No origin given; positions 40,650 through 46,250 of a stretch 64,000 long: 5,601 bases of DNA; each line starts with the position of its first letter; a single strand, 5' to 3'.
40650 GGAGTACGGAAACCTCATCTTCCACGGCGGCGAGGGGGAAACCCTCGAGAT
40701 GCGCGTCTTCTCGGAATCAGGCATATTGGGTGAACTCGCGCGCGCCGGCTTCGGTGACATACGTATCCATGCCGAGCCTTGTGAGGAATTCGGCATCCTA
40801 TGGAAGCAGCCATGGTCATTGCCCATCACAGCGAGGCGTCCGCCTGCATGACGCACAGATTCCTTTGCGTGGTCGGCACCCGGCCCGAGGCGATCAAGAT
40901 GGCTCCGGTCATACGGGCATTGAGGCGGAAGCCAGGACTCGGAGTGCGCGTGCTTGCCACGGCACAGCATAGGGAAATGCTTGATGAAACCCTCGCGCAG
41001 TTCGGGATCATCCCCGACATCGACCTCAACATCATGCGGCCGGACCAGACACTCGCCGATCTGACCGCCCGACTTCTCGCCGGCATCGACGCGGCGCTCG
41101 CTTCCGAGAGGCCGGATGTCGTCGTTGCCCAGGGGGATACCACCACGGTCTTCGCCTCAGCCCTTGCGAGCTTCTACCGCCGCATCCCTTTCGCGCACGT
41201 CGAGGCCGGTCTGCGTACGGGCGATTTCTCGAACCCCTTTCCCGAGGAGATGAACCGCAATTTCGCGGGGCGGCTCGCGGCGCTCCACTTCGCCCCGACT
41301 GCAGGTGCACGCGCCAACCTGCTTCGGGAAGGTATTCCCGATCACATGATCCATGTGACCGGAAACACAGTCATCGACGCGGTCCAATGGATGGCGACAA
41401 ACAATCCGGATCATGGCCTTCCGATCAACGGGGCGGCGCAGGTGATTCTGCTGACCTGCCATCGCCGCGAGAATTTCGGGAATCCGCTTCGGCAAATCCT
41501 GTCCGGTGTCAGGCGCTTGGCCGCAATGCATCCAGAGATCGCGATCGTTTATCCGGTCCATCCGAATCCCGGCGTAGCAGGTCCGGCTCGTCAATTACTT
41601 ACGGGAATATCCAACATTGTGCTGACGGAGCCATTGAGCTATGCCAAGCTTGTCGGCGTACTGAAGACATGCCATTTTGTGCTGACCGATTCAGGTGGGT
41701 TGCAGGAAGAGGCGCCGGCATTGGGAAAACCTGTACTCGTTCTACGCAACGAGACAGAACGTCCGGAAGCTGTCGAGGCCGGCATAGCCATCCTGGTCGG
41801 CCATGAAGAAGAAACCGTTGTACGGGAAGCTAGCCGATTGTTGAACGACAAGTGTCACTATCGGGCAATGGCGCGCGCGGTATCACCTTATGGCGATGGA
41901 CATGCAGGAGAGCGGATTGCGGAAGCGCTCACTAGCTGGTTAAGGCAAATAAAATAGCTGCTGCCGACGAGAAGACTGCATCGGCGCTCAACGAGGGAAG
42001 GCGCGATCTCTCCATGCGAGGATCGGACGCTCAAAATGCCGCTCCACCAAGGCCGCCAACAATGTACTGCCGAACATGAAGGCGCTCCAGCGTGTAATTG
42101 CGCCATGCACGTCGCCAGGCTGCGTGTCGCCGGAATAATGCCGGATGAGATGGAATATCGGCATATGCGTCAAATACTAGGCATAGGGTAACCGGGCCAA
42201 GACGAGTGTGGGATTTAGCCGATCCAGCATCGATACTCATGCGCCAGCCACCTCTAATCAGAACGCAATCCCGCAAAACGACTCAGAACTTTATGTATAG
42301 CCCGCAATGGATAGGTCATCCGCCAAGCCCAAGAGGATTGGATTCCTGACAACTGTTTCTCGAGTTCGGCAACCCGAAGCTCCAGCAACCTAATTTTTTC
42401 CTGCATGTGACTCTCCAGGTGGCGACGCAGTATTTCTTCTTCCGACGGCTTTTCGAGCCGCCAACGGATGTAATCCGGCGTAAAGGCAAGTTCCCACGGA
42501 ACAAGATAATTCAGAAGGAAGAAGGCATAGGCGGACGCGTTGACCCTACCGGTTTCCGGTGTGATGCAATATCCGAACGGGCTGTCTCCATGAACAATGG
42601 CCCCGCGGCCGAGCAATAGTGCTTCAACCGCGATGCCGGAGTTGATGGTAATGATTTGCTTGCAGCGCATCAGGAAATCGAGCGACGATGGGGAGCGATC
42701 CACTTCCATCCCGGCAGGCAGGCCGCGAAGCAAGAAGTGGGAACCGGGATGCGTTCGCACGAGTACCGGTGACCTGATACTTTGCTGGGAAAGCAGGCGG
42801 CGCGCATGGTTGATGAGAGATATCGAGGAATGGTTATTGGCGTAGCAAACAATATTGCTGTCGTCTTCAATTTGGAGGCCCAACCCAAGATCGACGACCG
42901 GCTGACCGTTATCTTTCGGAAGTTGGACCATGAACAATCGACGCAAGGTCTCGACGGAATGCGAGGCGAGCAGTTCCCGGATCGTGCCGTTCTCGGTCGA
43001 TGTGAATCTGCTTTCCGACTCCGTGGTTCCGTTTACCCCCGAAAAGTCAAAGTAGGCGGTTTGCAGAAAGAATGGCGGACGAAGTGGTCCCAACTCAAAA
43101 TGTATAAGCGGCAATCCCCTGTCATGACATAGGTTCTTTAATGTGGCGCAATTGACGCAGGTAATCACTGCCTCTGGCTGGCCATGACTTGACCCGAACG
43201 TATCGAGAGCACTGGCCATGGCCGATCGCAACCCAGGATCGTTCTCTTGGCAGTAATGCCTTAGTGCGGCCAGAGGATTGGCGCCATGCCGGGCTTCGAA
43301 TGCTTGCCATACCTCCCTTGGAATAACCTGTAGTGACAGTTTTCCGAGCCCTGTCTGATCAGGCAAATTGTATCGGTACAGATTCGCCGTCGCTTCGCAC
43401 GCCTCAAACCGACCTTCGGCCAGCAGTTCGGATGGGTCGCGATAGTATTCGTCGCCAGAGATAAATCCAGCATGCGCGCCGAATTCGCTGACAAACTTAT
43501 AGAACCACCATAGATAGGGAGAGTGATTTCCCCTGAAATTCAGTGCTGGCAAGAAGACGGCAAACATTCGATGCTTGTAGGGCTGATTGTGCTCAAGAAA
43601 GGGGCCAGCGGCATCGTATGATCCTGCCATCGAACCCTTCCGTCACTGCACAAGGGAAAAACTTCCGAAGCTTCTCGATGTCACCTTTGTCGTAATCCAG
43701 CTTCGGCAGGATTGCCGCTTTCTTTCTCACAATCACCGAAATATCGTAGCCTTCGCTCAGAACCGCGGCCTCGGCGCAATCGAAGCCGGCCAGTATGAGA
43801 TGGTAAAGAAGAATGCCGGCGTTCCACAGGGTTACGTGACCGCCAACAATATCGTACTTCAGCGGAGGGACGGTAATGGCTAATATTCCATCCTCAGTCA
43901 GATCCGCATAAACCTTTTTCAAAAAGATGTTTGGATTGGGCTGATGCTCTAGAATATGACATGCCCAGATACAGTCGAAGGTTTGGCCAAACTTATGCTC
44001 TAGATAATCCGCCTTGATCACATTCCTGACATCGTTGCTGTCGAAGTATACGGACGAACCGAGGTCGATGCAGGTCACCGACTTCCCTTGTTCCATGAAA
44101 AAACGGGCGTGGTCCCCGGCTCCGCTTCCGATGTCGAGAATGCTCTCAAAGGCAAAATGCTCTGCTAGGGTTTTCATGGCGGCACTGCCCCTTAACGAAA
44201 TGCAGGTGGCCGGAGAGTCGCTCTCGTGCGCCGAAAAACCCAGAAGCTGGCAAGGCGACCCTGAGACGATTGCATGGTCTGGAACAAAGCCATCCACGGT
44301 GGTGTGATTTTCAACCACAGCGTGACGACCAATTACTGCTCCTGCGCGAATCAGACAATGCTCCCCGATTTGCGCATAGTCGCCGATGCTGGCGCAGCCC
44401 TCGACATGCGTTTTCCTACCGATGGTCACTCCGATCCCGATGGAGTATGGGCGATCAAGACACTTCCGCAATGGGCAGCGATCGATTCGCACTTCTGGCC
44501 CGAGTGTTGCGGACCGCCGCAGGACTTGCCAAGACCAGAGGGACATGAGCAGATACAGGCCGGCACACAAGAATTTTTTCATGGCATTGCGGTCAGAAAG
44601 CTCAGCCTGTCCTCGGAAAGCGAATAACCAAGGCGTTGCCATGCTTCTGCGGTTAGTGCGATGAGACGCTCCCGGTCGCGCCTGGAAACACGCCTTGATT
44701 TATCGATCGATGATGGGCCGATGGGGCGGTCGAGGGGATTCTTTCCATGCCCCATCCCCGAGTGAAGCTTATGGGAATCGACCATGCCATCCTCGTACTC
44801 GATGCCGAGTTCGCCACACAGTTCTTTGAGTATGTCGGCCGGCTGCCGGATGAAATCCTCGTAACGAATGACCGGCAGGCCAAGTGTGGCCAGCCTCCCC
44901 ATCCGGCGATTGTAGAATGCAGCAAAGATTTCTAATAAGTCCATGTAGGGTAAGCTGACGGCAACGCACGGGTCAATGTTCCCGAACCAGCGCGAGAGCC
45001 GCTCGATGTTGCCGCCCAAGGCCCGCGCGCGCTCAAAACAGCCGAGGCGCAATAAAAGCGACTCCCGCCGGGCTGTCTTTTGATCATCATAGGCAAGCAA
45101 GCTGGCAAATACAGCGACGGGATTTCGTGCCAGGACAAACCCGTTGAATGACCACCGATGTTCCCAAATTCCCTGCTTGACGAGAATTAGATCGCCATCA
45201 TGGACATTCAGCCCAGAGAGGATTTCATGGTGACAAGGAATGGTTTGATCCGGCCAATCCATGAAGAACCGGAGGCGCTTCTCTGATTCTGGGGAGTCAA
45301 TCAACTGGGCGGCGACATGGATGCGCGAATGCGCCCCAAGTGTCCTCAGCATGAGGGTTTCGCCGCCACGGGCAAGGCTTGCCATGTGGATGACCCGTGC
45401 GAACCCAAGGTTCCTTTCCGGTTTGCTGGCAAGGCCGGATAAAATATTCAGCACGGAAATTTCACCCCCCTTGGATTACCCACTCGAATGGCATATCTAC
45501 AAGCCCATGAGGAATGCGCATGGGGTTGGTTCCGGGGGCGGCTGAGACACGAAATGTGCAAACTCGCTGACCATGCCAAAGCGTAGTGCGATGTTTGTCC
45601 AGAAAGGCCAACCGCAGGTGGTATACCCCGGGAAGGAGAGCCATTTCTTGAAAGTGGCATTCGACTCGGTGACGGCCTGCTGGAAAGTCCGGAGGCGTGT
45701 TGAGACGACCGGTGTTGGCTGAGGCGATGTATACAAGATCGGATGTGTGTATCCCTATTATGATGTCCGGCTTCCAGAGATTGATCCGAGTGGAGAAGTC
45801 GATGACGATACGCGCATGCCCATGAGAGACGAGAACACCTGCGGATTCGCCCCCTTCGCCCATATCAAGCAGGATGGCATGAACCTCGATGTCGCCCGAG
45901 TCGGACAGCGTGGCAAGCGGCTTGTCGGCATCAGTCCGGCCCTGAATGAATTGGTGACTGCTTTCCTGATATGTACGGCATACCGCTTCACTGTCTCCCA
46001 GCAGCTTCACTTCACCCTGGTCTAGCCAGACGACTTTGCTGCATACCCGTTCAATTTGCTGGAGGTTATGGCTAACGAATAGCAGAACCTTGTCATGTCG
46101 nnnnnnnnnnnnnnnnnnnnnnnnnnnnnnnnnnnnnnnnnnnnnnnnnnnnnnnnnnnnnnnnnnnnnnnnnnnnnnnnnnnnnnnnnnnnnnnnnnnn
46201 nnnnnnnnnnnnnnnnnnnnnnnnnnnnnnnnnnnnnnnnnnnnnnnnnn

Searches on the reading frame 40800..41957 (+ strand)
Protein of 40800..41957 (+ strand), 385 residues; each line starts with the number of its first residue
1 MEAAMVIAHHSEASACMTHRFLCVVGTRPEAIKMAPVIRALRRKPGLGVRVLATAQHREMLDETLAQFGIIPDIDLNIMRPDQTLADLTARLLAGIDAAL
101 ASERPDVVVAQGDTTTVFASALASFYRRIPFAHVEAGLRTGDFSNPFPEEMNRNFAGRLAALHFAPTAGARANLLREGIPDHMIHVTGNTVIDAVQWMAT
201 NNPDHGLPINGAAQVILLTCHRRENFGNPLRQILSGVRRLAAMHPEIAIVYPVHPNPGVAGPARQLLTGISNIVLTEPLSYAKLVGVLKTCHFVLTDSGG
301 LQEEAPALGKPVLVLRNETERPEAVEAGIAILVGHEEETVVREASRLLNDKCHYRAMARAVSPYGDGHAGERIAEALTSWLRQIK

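Call 5: search_protein_families(library=pfam, proteins=[window:40800-41957:+], max_evalue=0.01)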
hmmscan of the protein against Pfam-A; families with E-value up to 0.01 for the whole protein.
window:40800-41957:+ (385 aa): 3 families
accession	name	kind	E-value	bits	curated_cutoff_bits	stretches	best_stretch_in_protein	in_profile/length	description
PF02350.25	Epimerase_2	-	1.6e-112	376.3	30.6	1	39-377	1-346/347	UDP-N-acetylglucosamine 2-epimerase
PF13579.12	Glyco_trans_4_4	-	1.4e-08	35.6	29.7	1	38-189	11-157/158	Glycosyl transferase 4-like domain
PF13439.12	Glyco_transf_4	-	0.002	18.6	28.5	1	46-191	19-166/170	Glycosyltransferase Family 4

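Call 88: search_protein_families(library=ncbifam, proteins=[window:40800-41957:+], max_evalue=1e-10)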
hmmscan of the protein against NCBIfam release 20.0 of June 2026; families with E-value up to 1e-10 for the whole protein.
window:40800-41957:+ (385 aa): 2 families
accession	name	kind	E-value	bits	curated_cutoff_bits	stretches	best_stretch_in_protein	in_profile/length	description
TIGR00236.1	wecB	equivalog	2.5e-141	471.1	210.15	1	22-378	4-363/366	non-hydrolyzing UDP-N-acetylglucosamine 2-epimerase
TIGR03568.1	NeuC_NnaA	equivalog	2.3e-22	79.4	235.9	1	20-377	2-365/365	UDP-N-acetylglucosamine 2-epimerase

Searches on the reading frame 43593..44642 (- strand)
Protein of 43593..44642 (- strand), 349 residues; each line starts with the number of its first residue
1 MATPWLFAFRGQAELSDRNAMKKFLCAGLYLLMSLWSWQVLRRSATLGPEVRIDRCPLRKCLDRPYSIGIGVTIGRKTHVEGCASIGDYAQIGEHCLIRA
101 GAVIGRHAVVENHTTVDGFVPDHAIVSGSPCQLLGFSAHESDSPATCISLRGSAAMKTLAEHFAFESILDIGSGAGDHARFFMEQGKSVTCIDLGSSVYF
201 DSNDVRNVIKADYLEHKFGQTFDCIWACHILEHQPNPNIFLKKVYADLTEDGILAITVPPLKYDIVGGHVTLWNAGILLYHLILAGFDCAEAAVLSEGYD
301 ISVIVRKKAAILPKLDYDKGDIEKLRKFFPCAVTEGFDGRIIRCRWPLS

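Call 5: search_protein_families(library=pfam, proteins=[window:43593-44642:-], max_evalue=0.01)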
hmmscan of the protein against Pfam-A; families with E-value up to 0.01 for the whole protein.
window:43593-44642:- (349 aa): 7 families
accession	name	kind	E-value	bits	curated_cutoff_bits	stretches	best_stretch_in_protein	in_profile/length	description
PF13489.12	Methyltransf_23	-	1e-10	42.1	27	1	159-259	17-119/164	Methyltransferase domain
PF08241.18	Methyltransf_11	-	7.7e-10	39.7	21.2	1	169-256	1-95/95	Methyltransferase domain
PF08242.18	Methyltransf_12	-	1.3e-07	32.7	30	1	169-254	1-98/98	Methyltransferase domain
PF00132.30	Hexapep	-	1.3e-07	31.4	27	1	67-99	3-35/36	Bacterial transferase hexapeptide (six repeats)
PF13649.12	Methyltransf_25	-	1.4e-06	29.3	27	1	168-252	1-97/97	Methyltransferase domain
PF13847.12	Methyltransf_31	-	0.00041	20.5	27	0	167-260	6-113/145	Methyltransferase domain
PF25084.1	LbH_EIF2B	-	0.001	19.5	54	1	71-118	9-55/105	EIF2B subunit epsilon LbH domain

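Call 23: search_protein_families(library=ncbifam, proteins=[window:43593-44642:-], max_evalue=0.01)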
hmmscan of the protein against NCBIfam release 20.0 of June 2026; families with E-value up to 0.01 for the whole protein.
window:43593-44642:- (349 aa): 27 families (the best 25 are shown)
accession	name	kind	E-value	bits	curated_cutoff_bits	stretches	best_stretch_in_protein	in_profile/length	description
TIGR02072.1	BioC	equivalog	2.1e-06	27.7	184.95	1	157-257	25-133/244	malonyl-ACP O-methyltransferase BioC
TIGR01983.1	UbiG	equivalog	2.1e-06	27.2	102.95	1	161-257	46-152/228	bifunctional 2-polyprenyl-6-hydroxyphenol methylase/3-demethylubiquinol 3-O-methyltransferase UbiG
TIGR03570.1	NeuD_NnaD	subfamily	5.3e-06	26.2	160.8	1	67-131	137-201/202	NeuD/PglB/VioB family sugar acetyltransferase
NF002060.0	PRK00892.1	subfamily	7.9e-06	25.2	207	1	68-108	128-168/345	UDP-3-O-(3-hydroxymyristoyl)glucosamine N-acyltransferase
NF007240.0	PRK09677.1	equivalog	1e-05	25.1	243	1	85-141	132-188/192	putative lipopolysaccharide biosynthesis O-acetyl transferase WbbJ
TIGR01853.1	lipid_A_lpxD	equivalog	2.2e-05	23.5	242.5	1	67-113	118-164/325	UDP-3-O-(3-hydroxymyristoyl)glucosamine N-acyltransferase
NF058585.1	HptprglPActTf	PfamEq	3.1e-05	23.6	300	1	83-136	106-159/172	heptaprenylglyceryl phosphate O-acetyltransferase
NF003657.0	PRK05289.1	equivalog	5.1e-05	22.5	226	1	69-135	128-194/264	acyl-ACP--UDP-N-acetylglucosamine O-acyltransferase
NF008808.1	PRK11830.1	equivalog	9.4e-05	22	204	1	65-127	95-155/243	2,3,4,5-tetrahydropyridine-2,6-dicarboxylate N-succinyltransferase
TIGR01852.1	lipid_A_lpxA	equivalog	0.00013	21.3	231.05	1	68-136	122-190/254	acyl-ACP--UDP-N-acetylglucosamine O-acyltransferase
TIGR03992.1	Arch_glmU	subfamily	0.00047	19.2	292.1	1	66-116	249-299/393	bifunctional sugar-1-phosphate nucleotidylyltransferase/acetyltransferase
TIGR04345.1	ovoA_Cterm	equivalog_domain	0.0007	19.2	170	1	220-259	133-172/242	putative 4-mercaptohistidine N1-methyltransferase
NF011650.0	PRK15068.1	equivalog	0.0009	18.2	209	1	165-255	123-224/324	tRNA 5-methoxyuridine(34)/uridine 5-oxyacetic acid(34) synthase CmoB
NF050158.1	CarbAnhydGPos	equivalog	0.0011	18.6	250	1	45-133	49-139/172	gamma carbonic anhydrase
TIGR04016.1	WcaB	equivalog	0.0014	18.2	194.65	1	66-129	74-138/146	colanic acid biosynthesis acetyltransferase WcaB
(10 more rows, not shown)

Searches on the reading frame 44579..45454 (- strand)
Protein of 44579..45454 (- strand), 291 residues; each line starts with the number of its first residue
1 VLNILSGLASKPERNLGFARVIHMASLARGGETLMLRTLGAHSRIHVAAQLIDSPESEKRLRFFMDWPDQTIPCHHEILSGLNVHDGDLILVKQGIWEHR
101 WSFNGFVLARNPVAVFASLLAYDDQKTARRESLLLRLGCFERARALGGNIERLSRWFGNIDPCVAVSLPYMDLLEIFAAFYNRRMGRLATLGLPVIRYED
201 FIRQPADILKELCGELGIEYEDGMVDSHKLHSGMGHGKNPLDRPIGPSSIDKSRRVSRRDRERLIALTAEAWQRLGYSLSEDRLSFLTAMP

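Call 5: search_protein_families(library=pfam, proteins=[window:44579-45454:-], max_evalue=0.01)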
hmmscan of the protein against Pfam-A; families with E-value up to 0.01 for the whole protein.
window:44579-45454:- (291 aa): 1 family
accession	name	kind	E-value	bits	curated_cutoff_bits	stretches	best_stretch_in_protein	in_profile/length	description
PF13469.12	Sulfotransfer_3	-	2e-05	25.4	27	0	196-222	190-216/216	Sulfotransferase family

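Call 23: search_protein_families(library=ncbifam, proteins=[window:44579-45454:-], max_evalue=0.01)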
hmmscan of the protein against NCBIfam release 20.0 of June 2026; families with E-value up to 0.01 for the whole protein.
window:44579-45454:- (291 aa): 0 families

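Call 53: search_protein_families(library=pfam, proteins=[window:44579-45454:-], max_evalue=1)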
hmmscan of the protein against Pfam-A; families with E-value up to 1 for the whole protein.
window:44579-45454:- (291 aa): 3 families
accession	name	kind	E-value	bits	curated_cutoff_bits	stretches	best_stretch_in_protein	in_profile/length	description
PF13469.12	Sulfotransfer_3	-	2e-05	25.4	27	1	196-222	190-216/216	Sulfotransferase family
PF14827.12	dCache_3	-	0.11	12.5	25.7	1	255-289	42-76/239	Double sensory domain of two-component sensor kinase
PF19798.5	Sulfotransfer_5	-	0.18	11.7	23.2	1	191-226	135-170/226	Sulfotransferase domain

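Call 66: find_homologous_proteins(query=window:44579-45454:-, max_evalue=0.00001)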
Query window:44579-45454:- (291 aa): 19 proteins with E <= 0.00001 among 3787 candidates.
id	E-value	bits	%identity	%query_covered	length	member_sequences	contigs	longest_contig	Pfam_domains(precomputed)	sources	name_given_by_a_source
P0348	8.7e-193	657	99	100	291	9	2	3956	-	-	-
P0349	2.4e-192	656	99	100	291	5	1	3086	-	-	-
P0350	1.6e-170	584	88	100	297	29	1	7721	PF13469.13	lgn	-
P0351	1.8e-123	430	71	93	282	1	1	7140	PF13469.13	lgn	-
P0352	2.1e-51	193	42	88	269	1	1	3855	PF13469.13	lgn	-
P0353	7.4e-51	192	40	91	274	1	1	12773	-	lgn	-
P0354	8.9e-50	188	40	91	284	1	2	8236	-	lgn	-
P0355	3.5e-48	183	42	79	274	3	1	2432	PF13469.13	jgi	jgi:hypothetical protein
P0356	4.4e-47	179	40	92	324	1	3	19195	PF13469.13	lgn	-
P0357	2.1e-46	177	39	90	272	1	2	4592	PF13469.13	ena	-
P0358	8.2e-46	175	37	89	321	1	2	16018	PF13469.13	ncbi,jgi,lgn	-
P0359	1.4e-44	171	41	81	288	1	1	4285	PF13469.13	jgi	jgi:hypothetical protein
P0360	2.0e-43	167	34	91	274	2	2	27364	-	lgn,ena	-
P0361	5.7e-43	166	37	89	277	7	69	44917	PF13469.13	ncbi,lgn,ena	-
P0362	2.4e-42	164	39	90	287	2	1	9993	PF13469.13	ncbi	ncbi:MAG: hypothetical protein AAF416_21715 [Pseudomonadota bacterium]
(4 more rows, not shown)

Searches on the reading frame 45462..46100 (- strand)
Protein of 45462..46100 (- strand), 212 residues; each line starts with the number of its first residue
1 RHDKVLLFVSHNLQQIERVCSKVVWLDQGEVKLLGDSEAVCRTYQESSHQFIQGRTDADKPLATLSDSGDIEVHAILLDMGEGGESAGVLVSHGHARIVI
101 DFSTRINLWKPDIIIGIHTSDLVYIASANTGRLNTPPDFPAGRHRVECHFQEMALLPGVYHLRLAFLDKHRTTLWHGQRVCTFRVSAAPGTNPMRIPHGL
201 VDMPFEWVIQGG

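Call 26: search_solved_structures(query=window:45462-46100:-, max_evalue=10, show_alignments=3)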
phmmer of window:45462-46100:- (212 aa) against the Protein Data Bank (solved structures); distinct sequences matched with E-value up to 10: 35.
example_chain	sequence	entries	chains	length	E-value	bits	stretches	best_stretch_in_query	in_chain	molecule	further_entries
8s7v_K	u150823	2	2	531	9.3e-06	28.7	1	2-46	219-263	Glycine betaine/carnitine/choline transport ATP-binding protein OpuCA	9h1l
7dd0_A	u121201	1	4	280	1.1e-05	28.4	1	3-46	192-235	Teichoic acids export ATP-binding protein TagH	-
9cfl_B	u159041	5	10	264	1.6e-05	27.9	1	3-52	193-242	Teichoic acids export ATP-binding protein TagH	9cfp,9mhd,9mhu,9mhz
9qhj_C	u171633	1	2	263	0.00041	23.3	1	5-46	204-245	Probable o-antigen/lipopolysaccharide transport ATP-binding protein ABC transporter RfbE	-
9qhx_C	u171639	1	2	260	0.00041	23.3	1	5-46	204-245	ABC transporter ATP-binding protein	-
9qfx_C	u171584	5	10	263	0.00043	23.2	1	5-46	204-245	ABC transporter ATP-binding protein | Probable o-antigen/lipopolysaccharide transport ATP-binding protein ABC transporter RfbE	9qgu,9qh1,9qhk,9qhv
9qhw_C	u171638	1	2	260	0.00043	23.2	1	5-46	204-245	ABC transporter ATP-binding protein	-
6jbh_A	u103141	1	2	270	0.00072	22.5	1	3-48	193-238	TarH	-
8tsh_A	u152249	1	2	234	0.0028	20.6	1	6-48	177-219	ABC transporter ATP-binding protein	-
8tsi_A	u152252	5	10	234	0.0028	20.6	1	6-48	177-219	ABC transporter ATP-binding protein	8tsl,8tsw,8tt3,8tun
4mki_B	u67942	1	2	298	0.011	18.6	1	4-43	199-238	Energy-coupling factor transporter ATP-binding protein EcfA2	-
8yoz_A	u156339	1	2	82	0.15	14.9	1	23-53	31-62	Transcription factor zinc-finger domain-containing protein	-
2tun_A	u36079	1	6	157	0.19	14.5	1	69-109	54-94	TUMOR NECROSIS FACTOR-ALPHA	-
7k2t_A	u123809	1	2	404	0.22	14.3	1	6-46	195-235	ABC transporter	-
8dku_A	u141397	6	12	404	0.23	14.3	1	6-46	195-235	ABC transporter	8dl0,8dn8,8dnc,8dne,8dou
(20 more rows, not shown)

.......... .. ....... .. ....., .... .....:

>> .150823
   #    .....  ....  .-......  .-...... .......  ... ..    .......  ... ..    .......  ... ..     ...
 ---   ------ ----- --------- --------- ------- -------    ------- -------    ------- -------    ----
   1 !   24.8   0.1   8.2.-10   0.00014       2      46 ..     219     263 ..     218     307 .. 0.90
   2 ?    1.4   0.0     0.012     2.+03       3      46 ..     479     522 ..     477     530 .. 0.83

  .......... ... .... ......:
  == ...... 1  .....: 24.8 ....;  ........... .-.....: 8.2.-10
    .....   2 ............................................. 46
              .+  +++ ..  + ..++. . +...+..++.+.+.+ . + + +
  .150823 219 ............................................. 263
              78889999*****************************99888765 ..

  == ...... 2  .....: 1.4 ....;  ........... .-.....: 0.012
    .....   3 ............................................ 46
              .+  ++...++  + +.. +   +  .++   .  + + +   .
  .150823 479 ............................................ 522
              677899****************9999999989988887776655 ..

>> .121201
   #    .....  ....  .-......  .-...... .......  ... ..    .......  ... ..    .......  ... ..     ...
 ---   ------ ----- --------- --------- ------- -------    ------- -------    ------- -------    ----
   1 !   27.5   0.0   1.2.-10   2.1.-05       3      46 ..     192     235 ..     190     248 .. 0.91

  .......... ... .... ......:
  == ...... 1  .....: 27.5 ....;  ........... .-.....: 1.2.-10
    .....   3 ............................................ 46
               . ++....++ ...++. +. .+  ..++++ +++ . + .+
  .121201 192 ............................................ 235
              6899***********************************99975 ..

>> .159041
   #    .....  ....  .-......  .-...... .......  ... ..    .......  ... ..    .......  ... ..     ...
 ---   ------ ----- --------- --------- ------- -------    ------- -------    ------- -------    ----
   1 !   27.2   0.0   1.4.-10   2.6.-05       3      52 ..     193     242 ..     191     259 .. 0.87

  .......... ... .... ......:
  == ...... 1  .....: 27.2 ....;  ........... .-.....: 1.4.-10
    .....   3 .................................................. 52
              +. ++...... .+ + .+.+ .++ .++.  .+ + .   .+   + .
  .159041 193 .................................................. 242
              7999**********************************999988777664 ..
